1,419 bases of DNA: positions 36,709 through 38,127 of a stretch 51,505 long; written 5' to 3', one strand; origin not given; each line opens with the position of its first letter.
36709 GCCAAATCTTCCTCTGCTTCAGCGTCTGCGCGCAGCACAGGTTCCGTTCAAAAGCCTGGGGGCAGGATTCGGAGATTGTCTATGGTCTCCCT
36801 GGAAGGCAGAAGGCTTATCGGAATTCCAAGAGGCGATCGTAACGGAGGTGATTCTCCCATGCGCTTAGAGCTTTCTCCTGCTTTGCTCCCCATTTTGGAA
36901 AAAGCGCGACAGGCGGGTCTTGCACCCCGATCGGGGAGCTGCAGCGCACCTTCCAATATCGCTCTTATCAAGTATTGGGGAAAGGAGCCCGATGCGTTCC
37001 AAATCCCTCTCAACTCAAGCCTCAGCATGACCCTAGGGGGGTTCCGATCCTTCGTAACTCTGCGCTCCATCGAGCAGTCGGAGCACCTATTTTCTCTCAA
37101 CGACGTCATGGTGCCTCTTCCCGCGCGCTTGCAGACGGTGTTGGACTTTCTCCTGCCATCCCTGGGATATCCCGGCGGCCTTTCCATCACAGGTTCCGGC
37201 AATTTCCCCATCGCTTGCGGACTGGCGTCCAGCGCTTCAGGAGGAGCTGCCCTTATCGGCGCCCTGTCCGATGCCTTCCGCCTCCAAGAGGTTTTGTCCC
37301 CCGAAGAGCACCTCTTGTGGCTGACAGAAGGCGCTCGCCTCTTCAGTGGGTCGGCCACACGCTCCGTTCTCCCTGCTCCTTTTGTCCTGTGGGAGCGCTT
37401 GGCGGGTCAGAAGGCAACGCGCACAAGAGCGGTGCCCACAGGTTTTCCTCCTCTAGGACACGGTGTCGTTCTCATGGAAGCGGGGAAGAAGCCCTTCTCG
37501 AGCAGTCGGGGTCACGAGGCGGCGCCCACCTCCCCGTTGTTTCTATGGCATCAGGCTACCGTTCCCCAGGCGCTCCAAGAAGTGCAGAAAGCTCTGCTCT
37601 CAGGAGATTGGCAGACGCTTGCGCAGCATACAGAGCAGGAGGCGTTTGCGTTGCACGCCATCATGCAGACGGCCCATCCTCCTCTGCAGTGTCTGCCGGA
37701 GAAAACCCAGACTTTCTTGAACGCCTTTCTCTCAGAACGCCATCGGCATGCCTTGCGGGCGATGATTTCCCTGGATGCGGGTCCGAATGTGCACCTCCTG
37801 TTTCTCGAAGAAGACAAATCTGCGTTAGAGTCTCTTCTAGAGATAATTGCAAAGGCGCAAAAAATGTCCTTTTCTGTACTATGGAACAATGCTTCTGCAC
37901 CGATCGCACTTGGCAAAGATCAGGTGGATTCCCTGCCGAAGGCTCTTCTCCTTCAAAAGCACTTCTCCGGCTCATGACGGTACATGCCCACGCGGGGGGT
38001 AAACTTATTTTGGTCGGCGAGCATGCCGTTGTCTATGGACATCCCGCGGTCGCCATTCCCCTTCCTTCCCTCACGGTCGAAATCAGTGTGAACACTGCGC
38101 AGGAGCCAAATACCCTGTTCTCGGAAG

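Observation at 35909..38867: Lower mevalonate pathway operon (PMK-MVD-MVK) in a genome with an alphaproteobacterial core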

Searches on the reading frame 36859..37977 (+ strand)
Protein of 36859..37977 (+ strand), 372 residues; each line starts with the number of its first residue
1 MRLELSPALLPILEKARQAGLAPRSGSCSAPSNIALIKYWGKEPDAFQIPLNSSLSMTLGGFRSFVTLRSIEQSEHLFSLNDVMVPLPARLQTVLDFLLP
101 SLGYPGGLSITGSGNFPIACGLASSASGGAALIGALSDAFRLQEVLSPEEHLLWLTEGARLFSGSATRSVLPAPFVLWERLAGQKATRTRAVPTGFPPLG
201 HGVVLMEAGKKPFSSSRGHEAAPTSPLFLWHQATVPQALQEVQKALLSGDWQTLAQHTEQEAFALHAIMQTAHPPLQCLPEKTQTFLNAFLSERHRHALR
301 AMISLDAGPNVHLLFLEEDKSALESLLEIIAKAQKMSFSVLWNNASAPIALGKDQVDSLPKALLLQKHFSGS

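Call 4: search_protein_families(library=ncbifam, proteins=[window:36859-37977:+], max_evalue=0.01)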
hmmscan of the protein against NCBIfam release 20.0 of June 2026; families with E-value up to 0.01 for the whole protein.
window:36859-37977:+ (372 aa): 2 families
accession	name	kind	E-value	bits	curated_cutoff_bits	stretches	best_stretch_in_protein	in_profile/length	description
TIGR01240.1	mevDPdecarb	equivalog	7.4e-45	153.3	171.35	1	27-327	2-300/305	diphosphomevalonate decarboxylase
NF040704.1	IPP_alt_MvaD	equivalog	5.4e-11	42.2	475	1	35-324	11-294/323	phosphomevalonate decarboxylase MvaD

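Call 5: search_protein_families(library=pfam, proteins=[window:36859-37977:+], max_evalue=0.01)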
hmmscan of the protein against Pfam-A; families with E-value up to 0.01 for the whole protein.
window:36859-37977:+ (372 aa): 3 families
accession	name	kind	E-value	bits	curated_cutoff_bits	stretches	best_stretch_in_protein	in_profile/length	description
PF22700.2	MVD-like_N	-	7.3e-29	100.9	27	1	30-180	1-148/157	Diphosphomevalonate decarboxylase-like N-terminal domain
PF18376.6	MDD_C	-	7.2e-15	55.7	23.2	1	203-335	3-139/186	Mevalonate 5-diphosphate decarboxylase C-terminal domain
PF00288.32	GHMP_kinases_N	-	8.7e-07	29.5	22.3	1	93-155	5-63/87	GHMP kinases N terminal domain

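Call 28: search_solved_structures(query=window:36859-37977:+, max_evalue=0.001, show_alignments=2)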
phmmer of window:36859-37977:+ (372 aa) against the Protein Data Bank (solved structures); distinct sequences matched with E-value up to 0.001: 18.
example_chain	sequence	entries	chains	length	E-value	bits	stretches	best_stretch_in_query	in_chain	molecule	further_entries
6n0x_A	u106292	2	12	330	5.4e-31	111.2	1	28-318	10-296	Diphosphomevalonate decarboxylase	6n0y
6n0z_A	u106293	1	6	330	2.7e-30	108.9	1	28-318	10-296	Diphosphomevalonate decarboxylase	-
3lto_A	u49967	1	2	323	1.1e-28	103.6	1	29-318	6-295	Mevalonate diphosphate decarboxylase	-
2gs8_A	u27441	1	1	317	1.1e-26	97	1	27-324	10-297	mevalonate pyrophosphate decarboxylase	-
3qt5_A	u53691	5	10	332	3.7e-26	95.3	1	20-335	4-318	Mevalonate diphosphate decarboxylase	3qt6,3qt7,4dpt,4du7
6e2s_A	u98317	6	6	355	8.5e-26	94.1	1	23-328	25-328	Mevalonate diphosphate decarboxylase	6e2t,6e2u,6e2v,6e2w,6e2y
5v2l_A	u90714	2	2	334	9e-26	94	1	24-328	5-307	Mevalonate diphosphate decarboxylase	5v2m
3qt8_A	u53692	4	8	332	9.5e-26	93.9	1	20-335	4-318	Mevalonate diphosphate decarboxylase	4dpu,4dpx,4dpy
1fi4_A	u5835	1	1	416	2e-25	92.9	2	96-325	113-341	MEVALONATE 5-DIPHOSPHATE DECARBOXYLASE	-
3f0n_A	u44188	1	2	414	4.2e-25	91.8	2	101-319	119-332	MEVALONATE PYROPHOSPHATE DECARBOXYLASE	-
4dpw_A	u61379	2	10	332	4.8e-25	91.6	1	20-335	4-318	Mevalonate diphosphate decarboxylase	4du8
6xr5_A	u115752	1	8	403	6.6e-25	91.1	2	99-319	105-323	Diphosphomevalonate decarboxylase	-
2hk2_A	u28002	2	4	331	1.6e-23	86.6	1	24-323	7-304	Diphosphomevalonate decarboxylase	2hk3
3d4j_A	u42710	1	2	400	5.2e-23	84.9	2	110-318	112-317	Diphosphomevalonate decarboxylase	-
2hke_A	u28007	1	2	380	7.5e-23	84.4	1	27-327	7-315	Diphosphomevalonate decarboxylase, putative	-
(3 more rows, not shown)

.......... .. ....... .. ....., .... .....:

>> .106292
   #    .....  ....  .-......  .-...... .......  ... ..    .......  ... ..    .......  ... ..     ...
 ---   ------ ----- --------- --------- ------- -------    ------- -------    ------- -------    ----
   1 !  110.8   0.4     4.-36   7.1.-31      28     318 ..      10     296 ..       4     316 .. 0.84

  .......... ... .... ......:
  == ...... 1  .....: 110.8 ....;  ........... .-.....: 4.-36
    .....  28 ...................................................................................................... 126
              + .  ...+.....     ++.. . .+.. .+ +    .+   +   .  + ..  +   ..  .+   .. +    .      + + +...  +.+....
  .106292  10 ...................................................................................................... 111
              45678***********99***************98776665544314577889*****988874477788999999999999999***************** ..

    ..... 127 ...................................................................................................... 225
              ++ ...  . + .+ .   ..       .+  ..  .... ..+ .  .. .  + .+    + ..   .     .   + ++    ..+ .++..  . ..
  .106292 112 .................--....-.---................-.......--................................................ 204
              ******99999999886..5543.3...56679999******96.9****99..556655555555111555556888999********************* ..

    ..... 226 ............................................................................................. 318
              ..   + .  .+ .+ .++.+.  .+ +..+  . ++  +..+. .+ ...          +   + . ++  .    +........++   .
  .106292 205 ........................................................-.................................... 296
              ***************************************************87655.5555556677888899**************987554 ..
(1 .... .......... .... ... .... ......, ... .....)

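Call 36: search_solved_structures(query=window:36859-37977:+, max_evalue=1e-25, show_alignments=5)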
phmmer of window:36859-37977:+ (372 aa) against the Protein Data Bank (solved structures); distinct sequences matched with E-value up to 1e-25: 8.
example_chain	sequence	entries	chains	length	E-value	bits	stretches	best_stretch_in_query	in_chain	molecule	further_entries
6n0x_A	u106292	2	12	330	5.4e-31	111.2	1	28-318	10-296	Diphosphomevalonate decarboxylase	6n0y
6n0z_A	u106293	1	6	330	2.7e-30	108.9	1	28-318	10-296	Diphosphomevalonate decarboxylase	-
3lto_A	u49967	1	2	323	1.1e-28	103.6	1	29-318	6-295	Mevalonate diphosphate decarboxylase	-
2gs8_A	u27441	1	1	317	1.1e-26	97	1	27-324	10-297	mevalonate pyrophosphate decarboxylase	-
3qt5_A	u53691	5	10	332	3.7e-26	95.3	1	20-335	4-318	Mevalonate diphosphate decarboxylase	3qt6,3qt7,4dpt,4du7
6e2s_A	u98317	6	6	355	8.5e-26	94.1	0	23-328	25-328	Mevalonate diphosphate decarboxylase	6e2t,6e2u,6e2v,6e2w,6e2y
5v2l_A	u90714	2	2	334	9e-26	94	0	24-328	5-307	Mevalonate diphosphate decarboxylase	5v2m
3qt8_A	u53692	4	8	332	9.5e-26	93.9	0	20-335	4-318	Mevalonate diphosphate decarboxylase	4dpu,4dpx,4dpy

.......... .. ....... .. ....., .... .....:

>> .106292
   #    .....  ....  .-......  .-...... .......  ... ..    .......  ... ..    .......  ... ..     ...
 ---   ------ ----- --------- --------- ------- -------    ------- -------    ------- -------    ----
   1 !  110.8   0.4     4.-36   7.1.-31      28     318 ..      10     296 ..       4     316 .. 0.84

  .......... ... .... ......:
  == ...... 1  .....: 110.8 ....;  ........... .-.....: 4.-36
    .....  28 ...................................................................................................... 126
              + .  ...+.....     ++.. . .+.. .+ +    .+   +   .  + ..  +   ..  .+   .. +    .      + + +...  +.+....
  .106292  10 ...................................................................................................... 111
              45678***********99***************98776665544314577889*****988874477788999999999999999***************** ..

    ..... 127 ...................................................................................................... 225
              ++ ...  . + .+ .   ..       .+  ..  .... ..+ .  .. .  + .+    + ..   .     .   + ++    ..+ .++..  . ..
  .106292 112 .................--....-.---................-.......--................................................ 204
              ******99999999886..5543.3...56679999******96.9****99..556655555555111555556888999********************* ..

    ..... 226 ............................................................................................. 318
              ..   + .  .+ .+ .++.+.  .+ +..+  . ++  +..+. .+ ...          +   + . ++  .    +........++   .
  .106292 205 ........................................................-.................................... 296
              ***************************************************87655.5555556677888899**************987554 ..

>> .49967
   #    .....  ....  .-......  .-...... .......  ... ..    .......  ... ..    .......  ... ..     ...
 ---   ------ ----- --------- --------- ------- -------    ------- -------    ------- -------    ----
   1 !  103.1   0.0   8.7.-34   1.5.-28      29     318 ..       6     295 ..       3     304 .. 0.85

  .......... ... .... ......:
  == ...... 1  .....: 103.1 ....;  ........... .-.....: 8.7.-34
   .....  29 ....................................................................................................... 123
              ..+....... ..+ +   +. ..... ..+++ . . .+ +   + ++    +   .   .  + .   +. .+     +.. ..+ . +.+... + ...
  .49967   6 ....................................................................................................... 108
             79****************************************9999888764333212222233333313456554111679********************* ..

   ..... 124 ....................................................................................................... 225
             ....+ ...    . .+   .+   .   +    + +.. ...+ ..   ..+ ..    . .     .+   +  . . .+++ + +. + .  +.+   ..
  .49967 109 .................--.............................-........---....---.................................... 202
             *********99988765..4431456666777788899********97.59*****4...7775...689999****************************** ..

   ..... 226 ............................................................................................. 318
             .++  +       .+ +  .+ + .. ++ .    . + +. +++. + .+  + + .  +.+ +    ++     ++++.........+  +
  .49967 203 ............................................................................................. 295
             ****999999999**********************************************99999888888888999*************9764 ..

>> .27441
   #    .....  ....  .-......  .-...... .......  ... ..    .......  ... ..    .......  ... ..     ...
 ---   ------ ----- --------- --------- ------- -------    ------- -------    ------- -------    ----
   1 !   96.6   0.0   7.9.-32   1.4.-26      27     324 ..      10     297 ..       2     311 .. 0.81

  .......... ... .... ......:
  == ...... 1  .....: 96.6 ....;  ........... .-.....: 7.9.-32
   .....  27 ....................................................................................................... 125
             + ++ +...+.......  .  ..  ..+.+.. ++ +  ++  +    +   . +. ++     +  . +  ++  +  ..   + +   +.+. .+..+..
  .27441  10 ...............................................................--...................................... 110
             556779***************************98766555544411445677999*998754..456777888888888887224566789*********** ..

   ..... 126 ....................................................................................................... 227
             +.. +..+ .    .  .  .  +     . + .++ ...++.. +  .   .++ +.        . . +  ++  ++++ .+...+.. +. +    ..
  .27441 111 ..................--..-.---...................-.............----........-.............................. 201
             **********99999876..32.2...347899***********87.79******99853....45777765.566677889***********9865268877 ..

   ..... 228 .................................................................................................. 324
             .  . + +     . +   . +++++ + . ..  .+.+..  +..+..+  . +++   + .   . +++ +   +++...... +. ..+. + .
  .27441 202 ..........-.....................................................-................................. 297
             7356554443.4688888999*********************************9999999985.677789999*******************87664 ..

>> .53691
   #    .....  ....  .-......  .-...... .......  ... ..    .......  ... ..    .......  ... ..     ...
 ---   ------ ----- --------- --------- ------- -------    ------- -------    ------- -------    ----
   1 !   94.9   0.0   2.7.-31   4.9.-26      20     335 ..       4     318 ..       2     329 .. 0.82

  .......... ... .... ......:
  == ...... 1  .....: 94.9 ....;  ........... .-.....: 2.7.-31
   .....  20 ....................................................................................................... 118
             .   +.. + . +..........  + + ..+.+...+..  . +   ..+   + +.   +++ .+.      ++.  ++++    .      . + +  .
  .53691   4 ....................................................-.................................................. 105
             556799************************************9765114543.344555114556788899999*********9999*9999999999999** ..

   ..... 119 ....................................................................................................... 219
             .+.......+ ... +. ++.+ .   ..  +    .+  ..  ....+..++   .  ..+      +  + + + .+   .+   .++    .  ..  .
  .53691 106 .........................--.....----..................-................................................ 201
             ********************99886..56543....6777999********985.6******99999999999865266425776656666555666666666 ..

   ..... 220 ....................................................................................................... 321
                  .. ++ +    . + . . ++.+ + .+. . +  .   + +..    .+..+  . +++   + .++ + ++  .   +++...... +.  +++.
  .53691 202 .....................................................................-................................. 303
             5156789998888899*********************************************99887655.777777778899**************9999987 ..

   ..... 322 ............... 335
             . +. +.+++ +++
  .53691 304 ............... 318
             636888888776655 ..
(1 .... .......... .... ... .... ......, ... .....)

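Call 46: find_homologous_proteins(query=window:36859-37977:+, max_evalue=1e-10)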
Query window:36859-37977:+ (372 aa): 4671 proteins with E <= 1e-10 among 8000 candidates; the best 120 are listed.
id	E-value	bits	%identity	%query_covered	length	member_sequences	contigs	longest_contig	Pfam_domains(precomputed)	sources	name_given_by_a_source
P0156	8.5e-241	816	100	100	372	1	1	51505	PF00288.33,PF18376.7,PF22700.3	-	-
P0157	3.1e-132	459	60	100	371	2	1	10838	PF00288.33,PF18376.7,PF22700.3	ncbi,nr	ncbi:MAG: diphosphomevalonate decarboxylase [Holosporales bacterium]|nr:diphosphomevalonate decarbox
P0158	4.2e-132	459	59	100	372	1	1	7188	PF00288.33,PF18376.7,PF22700.3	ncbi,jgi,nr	ncbi:MAG: diphosphomevalonate decarboxylase [Holosporales bacterium]|jgi:diphosphomevalonate decarbo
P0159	9.2e-116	405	54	96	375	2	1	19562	PF18376.7,PF22700.3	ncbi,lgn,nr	ncbi:MAG: hypothetical protein LBH38_02290 [Holosporales bacterium]|nr:hypothetical protein [Holospo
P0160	1.8e-110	388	54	96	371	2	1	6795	PF18376.7,PF22700.3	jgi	jgi:diphosphomevalonate decarboxylase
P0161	1.8e-110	387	54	97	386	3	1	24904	PF18376.7,PF22700.3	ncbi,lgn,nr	ncbi:MAG: hypothetical protein LBD15_04055 [Holosporales bacterium]|nr:hypothetical protein [Holospo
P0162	1.9e-59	220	37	92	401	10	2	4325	PF00288.33,PF18376.7,PF22700.3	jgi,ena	jgi:diphosphomevalonate decarboxylase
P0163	1.9e-59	220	40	91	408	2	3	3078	PF00288.33,PF18376.7,PF22700.3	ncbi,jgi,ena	jgi:diphosphomevalonate decarboxylase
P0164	9.6e-59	217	37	95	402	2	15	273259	PF00288.33,PF18376.7,PF22700.3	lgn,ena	-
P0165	1.9e-58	216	38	91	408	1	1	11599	PF00288.33,PF18376.7,PF22700.3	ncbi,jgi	jgi:diphosphomevalonate decarboxylase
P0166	4.9e-58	215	41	88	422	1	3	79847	PF18376.7,PF22700.3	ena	-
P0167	4.0e-57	212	37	90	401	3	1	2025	PF00288.33,PF18376.7,PF22700.3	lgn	-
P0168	4.5e-57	212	38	88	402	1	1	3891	PF00288.33,PF18376.7,PF22700.3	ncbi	-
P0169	1.1e-56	211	38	90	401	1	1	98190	PF00288.33,PF18376.7,PF22700.3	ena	-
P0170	1.3e-56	210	40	89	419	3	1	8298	PF00288.33,PF18376.7,PF22700.3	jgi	jgi:diphosphomevalonate decarboxylase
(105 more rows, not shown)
